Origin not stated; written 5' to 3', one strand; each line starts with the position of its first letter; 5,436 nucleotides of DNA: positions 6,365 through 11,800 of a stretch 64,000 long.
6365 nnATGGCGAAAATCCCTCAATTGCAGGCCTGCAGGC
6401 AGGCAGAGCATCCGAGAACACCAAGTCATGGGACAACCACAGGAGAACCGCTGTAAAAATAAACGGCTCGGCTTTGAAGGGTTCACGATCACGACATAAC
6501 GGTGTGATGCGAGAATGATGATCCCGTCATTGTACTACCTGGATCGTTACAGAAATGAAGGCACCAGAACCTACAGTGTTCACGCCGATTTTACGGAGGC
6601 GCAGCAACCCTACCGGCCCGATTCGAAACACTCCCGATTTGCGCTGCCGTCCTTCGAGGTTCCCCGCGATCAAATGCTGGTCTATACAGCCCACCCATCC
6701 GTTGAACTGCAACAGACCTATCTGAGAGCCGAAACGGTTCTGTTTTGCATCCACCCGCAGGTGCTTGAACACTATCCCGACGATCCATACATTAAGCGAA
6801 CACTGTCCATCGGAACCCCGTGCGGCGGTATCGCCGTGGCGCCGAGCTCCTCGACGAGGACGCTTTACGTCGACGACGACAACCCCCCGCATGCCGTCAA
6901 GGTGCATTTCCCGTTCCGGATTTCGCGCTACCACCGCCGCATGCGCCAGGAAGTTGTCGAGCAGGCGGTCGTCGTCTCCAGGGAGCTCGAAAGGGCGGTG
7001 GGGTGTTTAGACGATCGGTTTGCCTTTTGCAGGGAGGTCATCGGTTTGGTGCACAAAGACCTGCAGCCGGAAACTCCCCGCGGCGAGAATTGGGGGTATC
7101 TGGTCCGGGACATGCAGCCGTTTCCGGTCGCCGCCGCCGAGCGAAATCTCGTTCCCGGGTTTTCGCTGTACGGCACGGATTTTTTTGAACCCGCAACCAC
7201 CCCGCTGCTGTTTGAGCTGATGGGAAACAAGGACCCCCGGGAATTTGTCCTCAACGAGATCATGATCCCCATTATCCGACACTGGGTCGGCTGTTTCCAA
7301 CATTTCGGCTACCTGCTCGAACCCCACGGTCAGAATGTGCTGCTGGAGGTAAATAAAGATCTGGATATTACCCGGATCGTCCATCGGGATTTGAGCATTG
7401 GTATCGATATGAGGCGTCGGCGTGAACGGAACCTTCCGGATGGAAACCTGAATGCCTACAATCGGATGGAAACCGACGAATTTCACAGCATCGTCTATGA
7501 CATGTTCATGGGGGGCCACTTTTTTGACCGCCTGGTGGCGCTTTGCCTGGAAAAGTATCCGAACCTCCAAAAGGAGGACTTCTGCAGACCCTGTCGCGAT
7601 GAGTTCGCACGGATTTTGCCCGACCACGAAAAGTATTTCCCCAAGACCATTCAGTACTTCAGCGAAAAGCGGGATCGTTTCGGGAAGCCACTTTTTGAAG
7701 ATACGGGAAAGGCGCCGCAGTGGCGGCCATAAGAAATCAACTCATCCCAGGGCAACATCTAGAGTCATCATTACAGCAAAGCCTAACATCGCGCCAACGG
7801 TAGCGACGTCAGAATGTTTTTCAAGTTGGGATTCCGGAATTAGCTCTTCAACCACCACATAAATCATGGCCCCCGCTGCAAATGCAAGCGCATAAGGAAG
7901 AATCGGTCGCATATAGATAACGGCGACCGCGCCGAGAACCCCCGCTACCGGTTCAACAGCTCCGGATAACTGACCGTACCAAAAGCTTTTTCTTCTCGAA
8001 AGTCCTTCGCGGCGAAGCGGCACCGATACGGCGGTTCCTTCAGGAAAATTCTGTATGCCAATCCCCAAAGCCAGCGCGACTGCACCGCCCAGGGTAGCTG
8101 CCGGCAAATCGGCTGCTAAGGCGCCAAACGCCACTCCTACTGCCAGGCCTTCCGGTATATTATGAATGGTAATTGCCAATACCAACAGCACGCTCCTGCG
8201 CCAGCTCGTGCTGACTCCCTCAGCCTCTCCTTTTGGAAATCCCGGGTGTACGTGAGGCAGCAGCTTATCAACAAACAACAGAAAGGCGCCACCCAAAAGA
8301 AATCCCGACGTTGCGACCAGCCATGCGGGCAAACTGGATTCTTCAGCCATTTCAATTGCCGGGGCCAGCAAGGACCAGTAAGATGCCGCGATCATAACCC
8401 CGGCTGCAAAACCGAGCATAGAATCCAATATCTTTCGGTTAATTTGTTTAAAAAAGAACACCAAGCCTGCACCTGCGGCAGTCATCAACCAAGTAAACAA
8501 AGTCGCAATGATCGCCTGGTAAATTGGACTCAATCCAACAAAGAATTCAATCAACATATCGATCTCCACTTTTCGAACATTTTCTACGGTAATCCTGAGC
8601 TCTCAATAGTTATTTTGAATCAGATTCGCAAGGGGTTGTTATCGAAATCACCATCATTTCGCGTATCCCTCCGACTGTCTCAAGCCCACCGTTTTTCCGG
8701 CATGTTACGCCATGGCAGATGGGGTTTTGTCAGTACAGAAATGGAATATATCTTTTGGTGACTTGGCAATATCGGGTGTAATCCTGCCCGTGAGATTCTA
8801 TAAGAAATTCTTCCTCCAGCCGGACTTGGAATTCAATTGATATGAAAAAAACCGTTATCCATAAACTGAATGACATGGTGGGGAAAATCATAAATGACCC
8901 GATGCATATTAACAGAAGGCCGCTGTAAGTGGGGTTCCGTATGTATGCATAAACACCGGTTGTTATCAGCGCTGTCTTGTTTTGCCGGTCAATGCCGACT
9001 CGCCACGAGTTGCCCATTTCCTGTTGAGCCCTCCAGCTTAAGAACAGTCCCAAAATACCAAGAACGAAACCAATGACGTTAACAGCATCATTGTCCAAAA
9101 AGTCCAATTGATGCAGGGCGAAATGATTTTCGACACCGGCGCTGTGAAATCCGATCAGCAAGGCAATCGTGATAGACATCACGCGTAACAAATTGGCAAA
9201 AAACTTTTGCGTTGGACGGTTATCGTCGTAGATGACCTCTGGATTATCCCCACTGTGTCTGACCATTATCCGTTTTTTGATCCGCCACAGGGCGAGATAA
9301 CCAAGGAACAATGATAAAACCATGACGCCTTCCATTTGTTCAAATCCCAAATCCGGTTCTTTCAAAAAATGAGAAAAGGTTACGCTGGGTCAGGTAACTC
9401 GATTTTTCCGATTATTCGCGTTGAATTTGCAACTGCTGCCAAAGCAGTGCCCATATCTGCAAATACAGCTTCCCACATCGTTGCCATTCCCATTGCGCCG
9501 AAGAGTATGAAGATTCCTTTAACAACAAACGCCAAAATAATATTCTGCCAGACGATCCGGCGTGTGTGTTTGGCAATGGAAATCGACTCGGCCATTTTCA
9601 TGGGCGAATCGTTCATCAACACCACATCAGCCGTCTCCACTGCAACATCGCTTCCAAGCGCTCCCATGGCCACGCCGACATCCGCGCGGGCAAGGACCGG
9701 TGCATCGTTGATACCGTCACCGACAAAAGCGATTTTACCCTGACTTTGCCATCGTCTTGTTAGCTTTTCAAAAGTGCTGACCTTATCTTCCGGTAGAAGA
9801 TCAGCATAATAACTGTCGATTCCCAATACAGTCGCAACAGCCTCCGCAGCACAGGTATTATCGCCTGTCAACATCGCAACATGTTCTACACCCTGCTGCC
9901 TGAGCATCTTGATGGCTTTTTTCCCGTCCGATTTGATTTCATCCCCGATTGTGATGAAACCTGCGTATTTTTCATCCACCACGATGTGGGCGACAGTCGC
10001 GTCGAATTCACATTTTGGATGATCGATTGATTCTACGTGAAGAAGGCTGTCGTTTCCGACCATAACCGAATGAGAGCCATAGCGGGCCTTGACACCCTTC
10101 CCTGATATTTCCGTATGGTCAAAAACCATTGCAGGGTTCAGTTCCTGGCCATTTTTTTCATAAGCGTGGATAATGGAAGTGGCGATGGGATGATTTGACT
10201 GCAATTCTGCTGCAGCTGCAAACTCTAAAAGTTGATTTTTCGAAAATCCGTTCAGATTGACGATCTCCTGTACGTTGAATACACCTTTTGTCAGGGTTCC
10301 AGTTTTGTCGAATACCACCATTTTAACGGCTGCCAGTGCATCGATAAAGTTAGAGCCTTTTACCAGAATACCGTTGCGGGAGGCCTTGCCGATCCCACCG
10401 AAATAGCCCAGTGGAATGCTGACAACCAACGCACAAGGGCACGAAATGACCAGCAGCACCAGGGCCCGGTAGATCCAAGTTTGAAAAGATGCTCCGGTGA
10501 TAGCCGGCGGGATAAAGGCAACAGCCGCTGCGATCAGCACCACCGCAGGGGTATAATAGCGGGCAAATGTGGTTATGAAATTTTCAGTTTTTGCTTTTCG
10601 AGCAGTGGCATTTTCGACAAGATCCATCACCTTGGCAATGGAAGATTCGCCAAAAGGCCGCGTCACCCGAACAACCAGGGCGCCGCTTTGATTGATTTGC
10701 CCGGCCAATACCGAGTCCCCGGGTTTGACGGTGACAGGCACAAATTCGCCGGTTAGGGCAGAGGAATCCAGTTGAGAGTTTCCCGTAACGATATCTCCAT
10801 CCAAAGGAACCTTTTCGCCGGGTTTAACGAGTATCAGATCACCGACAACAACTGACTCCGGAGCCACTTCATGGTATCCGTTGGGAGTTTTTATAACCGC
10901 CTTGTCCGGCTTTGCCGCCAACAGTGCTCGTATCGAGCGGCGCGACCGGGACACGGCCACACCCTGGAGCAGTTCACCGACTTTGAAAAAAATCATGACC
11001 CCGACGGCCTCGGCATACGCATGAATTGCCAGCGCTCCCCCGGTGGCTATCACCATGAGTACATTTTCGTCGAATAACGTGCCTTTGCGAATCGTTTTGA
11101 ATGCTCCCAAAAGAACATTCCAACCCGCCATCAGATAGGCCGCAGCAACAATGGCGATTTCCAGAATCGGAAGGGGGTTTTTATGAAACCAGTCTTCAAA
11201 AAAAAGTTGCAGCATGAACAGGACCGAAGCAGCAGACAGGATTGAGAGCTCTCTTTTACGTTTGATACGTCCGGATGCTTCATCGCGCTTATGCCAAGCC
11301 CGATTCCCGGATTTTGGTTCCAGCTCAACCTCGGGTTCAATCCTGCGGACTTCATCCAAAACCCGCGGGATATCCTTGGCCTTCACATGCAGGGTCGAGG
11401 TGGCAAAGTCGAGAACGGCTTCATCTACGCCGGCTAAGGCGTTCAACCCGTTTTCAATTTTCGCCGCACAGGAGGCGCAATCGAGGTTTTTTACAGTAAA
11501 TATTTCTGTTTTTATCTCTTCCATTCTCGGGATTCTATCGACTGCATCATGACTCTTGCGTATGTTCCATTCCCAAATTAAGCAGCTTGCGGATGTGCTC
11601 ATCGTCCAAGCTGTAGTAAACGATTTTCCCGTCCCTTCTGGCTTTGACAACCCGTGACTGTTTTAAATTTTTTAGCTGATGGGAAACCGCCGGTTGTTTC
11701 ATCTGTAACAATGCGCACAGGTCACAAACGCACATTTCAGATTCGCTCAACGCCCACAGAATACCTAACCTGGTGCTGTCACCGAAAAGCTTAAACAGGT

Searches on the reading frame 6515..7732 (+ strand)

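Call 60: search_protein_families(library=pfam, proteins=[window:6515-7732:+], max_evalue=0.001)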
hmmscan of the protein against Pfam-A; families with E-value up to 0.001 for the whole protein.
window:6515-7732:+ (405 aa): 2 families
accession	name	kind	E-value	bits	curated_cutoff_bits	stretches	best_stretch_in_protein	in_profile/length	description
PF04183.18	IucA_IucC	-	7e-09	36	25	1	64-201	82-222/239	IucA / IucC family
PF06276.17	FhuF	-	0.00054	20.9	25.2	0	259-380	17-131/161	Ferric iron reductase FhuF-like transporter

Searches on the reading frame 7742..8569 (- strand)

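Call 60: search_protein_families(library=pfam, proteins=[window:7742-8569:-], max_evalue=0.001)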
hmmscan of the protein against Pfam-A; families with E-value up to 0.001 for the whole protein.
window:7742-8569:- (275 aa): 1 family
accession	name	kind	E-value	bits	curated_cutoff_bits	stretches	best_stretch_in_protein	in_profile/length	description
PF02535.28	Zip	-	3.7e-29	102.4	35.1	2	124-270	176-322/323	ZIP Zinc transporter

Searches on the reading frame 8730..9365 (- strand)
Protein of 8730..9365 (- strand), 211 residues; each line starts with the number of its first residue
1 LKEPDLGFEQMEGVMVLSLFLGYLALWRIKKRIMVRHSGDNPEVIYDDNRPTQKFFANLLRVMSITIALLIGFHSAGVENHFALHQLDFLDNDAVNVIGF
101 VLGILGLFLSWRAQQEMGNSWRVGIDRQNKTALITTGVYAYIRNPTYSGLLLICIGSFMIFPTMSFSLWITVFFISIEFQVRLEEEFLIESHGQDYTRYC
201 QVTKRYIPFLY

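Call 60: search_protein_families(library=pfam, proteins=[window:8730-9365:-], max_evalue=0.001)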
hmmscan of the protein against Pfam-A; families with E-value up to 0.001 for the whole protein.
window:8730-9365:- (211 aa): 2 families
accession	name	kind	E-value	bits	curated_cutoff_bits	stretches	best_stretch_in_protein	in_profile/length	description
PF04191.18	PEMT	-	3e-12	47.4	25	1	97-194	4-104/105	Phospholipid methyltransferase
PF04140.19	ICMT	-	7.4e-09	36.4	24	1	103-186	5-89/95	Isoprenylcysteine carboxyl methyltransferase (ICMT) family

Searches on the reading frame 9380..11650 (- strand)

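Call 60: search_protein_families(library=pfam, proteins=[window:9380-11650:-], max_evalue=0.001)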
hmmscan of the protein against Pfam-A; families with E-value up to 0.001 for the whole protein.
window:9380-11650:- (756 aa): 4 families
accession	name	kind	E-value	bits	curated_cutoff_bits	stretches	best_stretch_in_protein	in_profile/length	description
PF00122.25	E1-E2_ATPase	-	1.6e-47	161.8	28.1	1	248-426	4-181/181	E1-E2 ATPase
PF00702.32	Hydrolase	-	2e-28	100.5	26.4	1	442-657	1-191/191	haloacid dehalogenase-like hydrolase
PF00403.32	HMA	-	8.3e-11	42.6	24.8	1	51-96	2-46/62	Heavy-metal-associated domain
PF08282.18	Hydrolase_3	-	0.00012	22.3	20.9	0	607-677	170-242/255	haloacid dehalogenase-like hydrolase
